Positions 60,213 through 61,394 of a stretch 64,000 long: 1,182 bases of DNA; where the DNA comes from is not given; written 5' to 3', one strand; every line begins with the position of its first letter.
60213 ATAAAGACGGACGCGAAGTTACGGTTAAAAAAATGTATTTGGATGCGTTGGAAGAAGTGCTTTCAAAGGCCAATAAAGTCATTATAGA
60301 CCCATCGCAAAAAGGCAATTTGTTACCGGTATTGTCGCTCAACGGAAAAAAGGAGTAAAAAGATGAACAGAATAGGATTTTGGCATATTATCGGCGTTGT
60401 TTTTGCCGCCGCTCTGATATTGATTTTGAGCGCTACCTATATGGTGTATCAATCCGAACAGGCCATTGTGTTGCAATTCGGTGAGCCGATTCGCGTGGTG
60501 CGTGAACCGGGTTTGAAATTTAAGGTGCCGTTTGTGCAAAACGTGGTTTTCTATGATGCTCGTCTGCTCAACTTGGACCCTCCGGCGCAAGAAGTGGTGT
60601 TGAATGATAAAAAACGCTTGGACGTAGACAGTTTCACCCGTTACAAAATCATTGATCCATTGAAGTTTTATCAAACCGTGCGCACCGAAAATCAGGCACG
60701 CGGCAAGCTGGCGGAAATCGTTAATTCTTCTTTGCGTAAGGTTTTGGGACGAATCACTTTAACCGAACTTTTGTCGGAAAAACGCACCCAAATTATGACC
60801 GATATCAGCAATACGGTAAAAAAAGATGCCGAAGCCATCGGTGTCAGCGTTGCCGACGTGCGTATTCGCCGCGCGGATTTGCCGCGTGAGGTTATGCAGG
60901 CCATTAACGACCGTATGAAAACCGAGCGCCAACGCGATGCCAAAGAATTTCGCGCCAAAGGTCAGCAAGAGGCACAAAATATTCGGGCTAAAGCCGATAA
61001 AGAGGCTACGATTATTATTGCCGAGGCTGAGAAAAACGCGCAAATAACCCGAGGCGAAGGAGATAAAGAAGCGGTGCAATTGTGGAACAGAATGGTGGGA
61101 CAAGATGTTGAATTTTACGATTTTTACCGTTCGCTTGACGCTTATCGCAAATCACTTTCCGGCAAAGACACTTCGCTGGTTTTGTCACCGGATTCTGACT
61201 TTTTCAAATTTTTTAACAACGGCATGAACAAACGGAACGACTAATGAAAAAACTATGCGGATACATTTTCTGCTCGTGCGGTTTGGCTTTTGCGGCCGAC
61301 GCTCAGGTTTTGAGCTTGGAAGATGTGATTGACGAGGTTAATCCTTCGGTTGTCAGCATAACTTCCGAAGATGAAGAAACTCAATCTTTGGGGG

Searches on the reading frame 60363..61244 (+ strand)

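Call 33: search_protein_families(library=pfam, proteins=[window:60363-61244:+], max_evalue=0.001)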
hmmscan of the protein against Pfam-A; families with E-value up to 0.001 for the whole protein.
window:60363-61244:+ (293 aa): 2 families
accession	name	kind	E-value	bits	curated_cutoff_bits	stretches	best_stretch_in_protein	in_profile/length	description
PF01145.31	Band_7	-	1.6e-35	123.2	23.6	1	28-201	3-175/176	SPFH domain / Band 7 family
PF13421.11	Band_7_1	-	0.00093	19.3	24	0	54-185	63-207/211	SPFH domain-Band 7 family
